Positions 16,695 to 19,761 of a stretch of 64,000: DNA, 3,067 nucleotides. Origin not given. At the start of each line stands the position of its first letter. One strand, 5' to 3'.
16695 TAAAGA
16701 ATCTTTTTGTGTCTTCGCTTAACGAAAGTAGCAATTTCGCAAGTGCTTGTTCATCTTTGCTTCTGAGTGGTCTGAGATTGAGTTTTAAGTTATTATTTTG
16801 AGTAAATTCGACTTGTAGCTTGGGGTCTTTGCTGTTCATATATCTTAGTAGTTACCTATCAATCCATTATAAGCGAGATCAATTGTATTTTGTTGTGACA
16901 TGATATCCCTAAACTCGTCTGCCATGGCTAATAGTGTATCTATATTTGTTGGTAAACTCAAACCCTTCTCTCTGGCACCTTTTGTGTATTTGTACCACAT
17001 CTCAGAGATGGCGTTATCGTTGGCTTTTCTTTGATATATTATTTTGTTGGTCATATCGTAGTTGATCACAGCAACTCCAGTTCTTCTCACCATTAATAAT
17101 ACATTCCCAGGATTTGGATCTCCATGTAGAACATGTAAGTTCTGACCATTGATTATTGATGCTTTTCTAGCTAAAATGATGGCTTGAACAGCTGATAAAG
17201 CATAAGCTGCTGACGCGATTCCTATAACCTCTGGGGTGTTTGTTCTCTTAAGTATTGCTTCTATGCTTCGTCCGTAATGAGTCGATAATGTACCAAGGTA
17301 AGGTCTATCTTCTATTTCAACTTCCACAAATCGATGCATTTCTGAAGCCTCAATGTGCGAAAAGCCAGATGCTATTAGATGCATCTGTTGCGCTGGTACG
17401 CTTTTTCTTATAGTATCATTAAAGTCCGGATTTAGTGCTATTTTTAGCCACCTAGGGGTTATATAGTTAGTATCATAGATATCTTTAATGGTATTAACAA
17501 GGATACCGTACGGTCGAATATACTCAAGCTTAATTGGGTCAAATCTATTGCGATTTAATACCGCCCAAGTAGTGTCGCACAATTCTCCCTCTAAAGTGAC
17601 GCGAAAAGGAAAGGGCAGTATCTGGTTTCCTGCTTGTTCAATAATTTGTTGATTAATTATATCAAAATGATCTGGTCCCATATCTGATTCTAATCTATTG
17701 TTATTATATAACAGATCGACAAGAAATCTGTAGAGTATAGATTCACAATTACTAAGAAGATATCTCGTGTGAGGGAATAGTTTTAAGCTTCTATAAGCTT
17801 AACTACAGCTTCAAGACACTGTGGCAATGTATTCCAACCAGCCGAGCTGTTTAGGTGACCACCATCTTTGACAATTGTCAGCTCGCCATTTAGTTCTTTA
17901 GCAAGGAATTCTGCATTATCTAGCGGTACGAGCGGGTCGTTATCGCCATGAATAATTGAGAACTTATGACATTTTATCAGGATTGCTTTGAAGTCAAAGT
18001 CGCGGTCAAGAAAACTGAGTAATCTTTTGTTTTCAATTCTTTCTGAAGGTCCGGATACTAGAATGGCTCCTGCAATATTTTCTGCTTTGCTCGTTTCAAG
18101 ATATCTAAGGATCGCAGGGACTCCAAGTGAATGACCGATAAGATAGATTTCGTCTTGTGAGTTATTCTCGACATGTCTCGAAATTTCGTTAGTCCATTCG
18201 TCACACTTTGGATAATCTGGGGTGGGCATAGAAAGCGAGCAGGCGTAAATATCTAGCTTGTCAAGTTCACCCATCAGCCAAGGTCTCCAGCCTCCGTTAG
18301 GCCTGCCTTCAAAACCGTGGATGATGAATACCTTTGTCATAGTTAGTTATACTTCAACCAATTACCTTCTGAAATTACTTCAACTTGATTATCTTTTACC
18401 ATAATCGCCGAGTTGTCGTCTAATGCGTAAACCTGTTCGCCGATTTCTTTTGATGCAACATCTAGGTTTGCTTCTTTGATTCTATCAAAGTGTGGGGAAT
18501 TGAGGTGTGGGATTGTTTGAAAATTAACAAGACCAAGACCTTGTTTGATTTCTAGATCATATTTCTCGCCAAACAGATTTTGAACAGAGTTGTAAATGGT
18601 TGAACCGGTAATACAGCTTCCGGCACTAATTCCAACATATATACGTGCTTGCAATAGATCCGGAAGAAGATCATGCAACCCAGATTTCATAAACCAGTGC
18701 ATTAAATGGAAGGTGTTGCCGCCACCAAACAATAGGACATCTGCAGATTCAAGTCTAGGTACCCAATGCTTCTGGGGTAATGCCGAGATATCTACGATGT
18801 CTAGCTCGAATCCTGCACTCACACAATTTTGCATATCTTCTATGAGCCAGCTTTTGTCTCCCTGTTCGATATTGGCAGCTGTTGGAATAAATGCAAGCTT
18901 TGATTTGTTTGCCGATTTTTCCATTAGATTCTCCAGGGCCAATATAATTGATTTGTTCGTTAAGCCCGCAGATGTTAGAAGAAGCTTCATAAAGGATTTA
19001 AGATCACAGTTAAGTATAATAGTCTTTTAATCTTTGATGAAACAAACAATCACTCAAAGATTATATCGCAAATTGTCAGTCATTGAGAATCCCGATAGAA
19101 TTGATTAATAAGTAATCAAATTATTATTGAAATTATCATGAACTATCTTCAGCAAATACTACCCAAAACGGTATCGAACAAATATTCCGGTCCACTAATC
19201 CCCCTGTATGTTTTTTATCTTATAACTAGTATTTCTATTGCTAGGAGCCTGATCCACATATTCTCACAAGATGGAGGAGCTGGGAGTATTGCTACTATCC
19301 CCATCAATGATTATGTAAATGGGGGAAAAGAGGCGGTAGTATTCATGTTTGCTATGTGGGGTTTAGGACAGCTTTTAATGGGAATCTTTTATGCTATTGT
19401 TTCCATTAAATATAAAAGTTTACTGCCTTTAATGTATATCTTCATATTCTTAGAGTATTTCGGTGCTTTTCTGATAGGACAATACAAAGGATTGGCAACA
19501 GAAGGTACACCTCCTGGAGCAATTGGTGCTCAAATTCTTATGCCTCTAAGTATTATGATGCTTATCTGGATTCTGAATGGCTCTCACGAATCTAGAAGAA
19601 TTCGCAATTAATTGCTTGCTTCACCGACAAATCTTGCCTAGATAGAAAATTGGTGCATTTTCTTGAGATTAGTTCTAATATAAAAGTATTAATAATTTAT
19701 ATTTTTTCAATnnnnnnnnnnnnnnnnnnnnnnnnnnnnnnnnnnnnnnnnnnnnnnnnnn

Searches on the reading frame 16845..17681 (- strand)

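Call 3: search_protein_families(library=pfam, proteins=[window:16845-17681:-], max_evalue=0.01)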
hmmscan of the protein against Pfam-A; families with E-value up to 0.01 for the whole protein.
window:16845-17681:- (278 aa): 0 families

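Call 30: search_protein_families(library=ncbifam, proteins=[window:16845-17681:-], max_evalue=1)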
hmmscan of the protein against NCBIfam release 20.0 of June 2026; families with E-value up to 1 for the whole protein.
window:16845-17681:- (278 aa): 1 family
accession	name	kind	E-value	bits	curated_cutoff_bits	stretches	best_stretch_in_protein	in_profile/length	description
NF008113.2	PRK10860.1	equivalog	0.088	12.6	150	1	165-216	29-80/165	tRNA adenosine(34) deaminase TadA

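Call 31: search_protein_families(library=pfam, proteins=[window:16845-17681:-], max_evalue=10)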
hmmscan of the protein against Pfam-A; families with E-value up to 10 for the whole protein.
window:16845-17681:- (278 aa): 3 families
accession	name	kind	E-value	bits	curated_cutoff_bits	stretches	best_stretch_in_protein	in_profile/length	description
PF19974.5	TCAD9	-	0.031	13.9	40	1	182-213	297-326/429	Ternary complex associated domain 9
PF01636.29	APH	-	0.11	12.6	23.2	1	165-206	154-192/239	Phosphotransferase enzyme family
PF03109.22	ABC1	-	0.22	11.1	22.9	1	183-235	187-235/244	ABC1 atypical kinase-like domain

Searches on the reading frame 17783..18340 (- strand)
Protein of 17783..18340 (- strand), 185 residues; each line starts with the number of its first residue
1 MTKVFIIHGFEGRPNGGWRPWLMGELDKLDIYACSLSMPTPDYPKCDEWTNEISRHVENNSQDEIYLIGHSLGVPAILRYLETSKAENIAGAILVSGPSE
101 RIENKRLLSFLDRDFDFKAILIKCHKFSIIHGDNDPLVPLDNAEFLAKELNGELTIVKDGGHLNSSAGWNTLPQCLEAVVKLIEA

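Call 3: search_protein_families(library=pfam, proteins=[window:17783-18340:-], max_evalue=0.01)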
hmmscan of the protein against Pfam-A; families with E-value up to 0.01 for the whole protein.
window:17783-18340:- (185 aa): 5 families
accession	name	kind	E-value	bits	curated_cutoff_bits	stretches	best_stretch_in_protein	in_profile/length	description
PF06821.19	Ser_hydrolase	-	1.5e-26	93.8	22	1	5-177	2-168/172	Serine hydrolase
PF00561.26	Abhydrolase_1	-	2.1e-09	37.9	25.8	2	40-106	44-111/245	alpha/beta hydrolase fold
PF12146.15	Hydrolase_4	-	8.3e-05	22.4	27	0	54-96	67-108/239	Serine aminopeptidase, S33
PF12697.13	Abhydrolase_6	-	9e-05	23.7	26.3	0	6-110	3-107/217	Alpha/beta hydrolase family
PF08538.16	DUF1749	-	0.0046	16.5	24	1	59-101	101-146/299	Protein of unknown function (DUF1749)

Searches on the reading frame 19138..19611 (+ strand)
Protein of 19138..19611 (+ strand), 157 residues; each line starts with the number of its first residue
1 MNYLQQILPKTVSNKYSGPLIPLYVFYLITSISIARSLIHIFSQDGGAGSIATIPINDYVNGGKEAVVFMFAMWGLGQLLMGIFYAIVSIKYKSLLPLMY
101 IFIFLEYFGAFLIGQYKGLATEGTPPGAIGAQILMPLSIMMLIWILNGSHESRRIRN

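Call 3: search_protein_families(library=pfam, proteins=[window:19138-19611:+], max_evalue=0.01)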
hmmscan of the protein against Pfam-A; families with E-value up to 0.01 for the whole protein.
window:19138-19611:+ (157 aa): 0 families

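Call 30: search_protein_families(library=ncbifam, proteins=[window:19138-19611:+], max_evalue=1)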
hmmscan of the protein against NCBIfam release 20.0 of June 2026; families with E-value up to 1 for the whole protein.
window:19138-19611:+ (157 aa): 0 families

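Call 31: search_protein_families(library=pfam, proteins=[window:19138-19611:+], max_evalue=10)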
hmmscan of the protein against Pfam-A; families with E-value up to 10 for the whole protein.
window:19138-19611:+ (157 aa): 2 families
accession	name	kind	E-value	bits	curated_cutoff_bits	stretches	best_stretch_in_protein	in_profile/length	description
PF23113.1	MARCHF6_C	-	0.013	15.7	28.8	1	53-91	42-80/180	E3 ubiquitin-protein ligase MARCHF6-like, C-terminal domain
PF16931.10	Phage_holin_8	-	0.037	14.6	26.4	1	77-150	33-108/121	Putative phage holin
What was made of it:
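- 19138..19611 (+): Upstream neighbour, ending 100 bp before the HeR start: a 157-aa small membrane protein with no curated family. It is context only and is not shown to be a partner. No Pfam or NCBIfam hit (calls 3, 30, 31).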

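Call 42: find_homologous_proteins(query=window:19138-19608:+, max_evalue=0.001)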
Query window:19138-19608:+ (157 aa): 457 proteins with E <= 0.001 among 492 candidates; the best 120 are listed.
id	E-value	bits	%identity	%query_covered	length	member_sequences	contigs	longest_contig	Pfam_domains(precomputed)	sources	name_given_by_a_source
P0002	1.0e-95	336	100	100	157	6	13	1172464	-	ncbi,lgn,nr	ncbi:MAG: hypothetical protein QY330_00220 [Candidatus Dojkabacteria bacterium]|nr:MAG: hypothetical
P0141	3.8e-52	195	58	95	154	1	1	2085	-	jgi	jgi:hypothetical protein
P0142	2.8e-45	172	60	79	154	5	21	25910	-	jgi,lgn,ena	-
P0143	1.3e-43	167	52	95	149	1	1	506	-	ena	-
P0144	1.6e-42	163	52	95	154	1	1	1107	-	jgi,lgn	-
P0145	4.3e-42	162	57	78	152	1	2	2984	-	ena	-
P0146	4.8e-42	162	50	94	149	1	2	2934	-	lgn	-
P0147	4.9e-42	162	56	79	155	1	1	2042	-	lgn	-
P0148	9.5e-42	161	53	92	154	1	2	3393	-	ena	-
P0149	1.5e-41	160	50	97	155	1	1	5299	-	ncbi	-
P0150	1.6e-41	160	54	87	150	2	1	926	-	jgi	jgi:hypothetical protein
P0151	1.6e-41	160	51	94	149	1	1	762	-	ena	-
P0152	2.0e-41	160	56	89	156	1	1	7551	-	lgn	-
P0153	2.0e-41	160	55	79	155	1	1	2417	-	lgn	-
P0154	2.1e-41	160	54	89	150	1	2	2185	-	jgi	-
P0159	4.2e-41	159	53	92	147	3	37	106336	-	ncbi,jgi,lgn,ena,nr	ncbi:MAG: hypothetical protein NXI23_07070 [Bacteroidetes bacterium]|jgi:hypothetical protein|nr:hyp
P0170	2.1e-40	156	51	90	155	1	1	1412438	-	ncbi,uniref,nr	ncbi:hypothetical protein LCM02_02370 [Lutimonas saemankumensis]|uniref:hypothetical protein n=1 Tax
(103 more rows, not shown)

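Call 43: find_encoding_contigs(protein=P0142, flank=5000, max_places=3)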
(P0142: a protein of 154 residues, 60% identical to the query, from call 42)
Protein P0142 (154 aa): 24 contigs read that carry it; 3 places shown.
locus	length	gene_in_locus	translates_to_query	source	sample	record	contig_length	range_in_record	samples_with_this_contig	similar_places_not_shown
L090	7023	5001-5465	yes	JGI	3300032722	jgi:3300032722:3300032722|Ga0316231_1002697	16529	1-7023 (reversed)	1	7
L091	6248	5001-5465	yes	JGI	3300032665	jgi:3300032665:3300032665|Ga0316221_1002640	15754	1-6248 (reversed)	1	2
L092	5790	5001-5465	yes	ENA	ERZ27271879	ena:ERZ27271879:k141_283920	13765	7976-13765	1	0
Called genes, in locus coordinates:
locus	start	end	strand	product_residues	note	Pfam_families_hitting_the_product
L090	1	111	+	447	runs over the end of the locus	PF02321:OEP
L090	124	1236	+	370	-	PF25954:Beta-barrel_RND_2 (faint), PF00364:Biotin_lipoyl (faint), PF25917:BSH_RND, PF25919:BSH_CusB (weak), PF25973:BSH_CzcB, PF25881:HH_YBHG (weak), PF25876:HH_MFP_RND (weak), PF25989:YknX_C, +1 more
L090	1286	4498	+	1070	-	PF00873:ACR_tran, PF03176:MMPL (weak), PF02355:SecD_SecF_C (weak)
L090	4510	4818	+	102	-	-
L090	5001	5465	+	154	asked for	-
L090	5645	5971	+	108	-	-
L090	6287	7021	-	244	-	?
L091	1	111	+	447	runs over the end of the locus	PF02321:OEP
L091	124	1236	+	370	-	PF25954:Beta-barrel_RND_2 (faint), PF00364:Biotin_lipoyl (faint), PF25917:BSH_RND, PF25919:BSH_CusB (weak), PF25973:BSH_CzcB, PF25881:HH_YBHG (weak), PF25876:HH_MFP_RND (weak), PF25989:YknX_C, +1 more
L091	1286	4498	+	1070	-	PF00873:ACR_tran, PF03176:MMPL (weak), PF02355:SecD_SecF_C (weak)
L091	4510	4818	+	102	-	-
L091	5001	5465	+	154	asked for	-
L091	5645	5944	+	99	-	-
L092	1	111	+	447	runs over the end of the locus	PF02321:OEP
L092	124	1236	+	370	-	PF25954:Beta-barrel_RND_2 (faint), PF00364:Biotin_lipoyl (faint), PF25917:BSH_RND, PF25919:BSH_CusB (weak), PF25973:BSH_CzcB, PF25881:HH_YBHG (weak), PF25876:HH_MFP_RND (weak), PF25989:YknX_C, +1 more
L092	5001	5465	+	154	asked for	-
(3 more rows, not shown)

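Call 44: find_encoding_contigs(protein=P0159, flank=5000, max_places=2)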
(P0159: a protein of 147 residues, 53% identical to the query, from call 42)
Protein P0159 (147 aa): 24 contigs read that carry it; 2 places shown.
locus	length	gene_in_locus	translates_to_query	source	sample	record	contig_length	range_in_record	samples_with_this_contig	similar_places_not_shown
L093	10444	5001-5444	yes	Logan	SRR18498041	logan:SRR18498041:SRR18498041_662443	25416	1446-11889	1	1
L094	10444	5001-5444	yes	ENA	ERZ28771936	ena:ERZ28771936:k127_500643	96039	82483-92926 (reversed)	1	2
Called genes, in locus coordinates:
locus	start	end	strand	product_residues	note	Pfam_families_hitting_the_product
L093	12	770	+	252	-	PF00106:adh_short, PF08659:KR (weak), PF23441:SDR (weak), PF13561:adh_short_C2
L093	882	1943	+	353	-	PF01636:APH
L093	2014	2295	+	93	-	PF03992:ABM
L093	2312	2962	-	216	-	PF00440:TetR_N, PF13972:TetR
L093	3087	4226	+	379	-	PF12146:Hydrolase_4 (weak), PF00561:Abhydrolase_1, PF12697:Abhydrolase_6 (weak)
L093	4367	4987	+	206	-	-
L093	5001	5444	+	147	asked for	-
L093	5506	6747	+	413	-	PF26941:DUF8292 (weak), PF01965:DJ-1_PfpI, PF17124:ThiJ_like (faint)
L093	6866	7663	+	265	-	-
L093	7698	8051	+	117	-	PF09917:DUF2147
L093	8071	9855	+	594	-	PF00884:Sulfatase, PF16347:SGSH_C (weak)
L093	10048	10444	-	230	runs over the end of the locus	PF00072:Response_reg, PF00486:Trans_reg_C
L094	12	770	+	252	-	PF00106:adh_short, PF08659:KR (weak), PF23441:SDR (weak), PF13561:adh_short_C2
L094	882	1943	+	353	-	PF01636:APH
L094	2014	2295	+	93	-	PF03992:ABM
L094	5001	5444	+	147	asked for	-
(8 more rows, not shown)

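Call 45: find_encoding_contigs(protein=P0170, flank=5000, max_places=1)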
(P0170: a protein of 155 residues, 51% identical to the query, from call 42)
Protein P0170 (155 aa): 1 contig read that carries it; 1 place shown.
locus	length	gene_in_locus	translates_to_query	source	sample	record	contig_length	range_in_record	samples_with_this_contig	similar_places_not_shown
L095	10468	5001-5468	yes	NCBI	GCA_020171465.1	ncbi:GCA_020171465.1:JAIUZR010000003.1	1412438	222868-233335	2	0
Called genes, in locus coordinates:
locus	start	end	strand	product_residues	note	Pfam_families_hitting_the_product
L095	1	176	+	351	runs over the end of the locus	PF01071:GARS_A, PF02655:ATP-grasp_3 (weak), PF02786:CPSase_L_D2 (weak), PF07478:Dala_Dala_lig_C, PF13535:ATP-grasp_4 (weak)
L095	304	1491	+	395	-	PF01757:Acyl_transf_3 (faint), PF04235:DUF418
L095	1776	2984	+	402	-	PF00756:Esterase, PF13181:TPR_8 (faint), PF07719:TPR_2 (faint), PF13428:TPR_14 (faint)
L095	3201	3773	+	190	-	PF00440:TetR_N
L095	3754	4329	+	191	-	PF16925:TetR_C_13 (weak)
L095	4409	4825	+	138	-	PF10604:Polyketide_cyc2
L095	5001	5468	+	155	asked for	-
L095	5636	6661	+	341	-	PF00144:Beta-lactamase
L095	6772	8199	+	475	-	PF00144:Beta-lactamase, PF00515:TPR_1 (faint), PF07719:TPR_2 (faint)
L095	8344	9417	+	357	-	-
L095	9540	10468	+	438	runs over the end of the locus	PF03572:Peptidase_S41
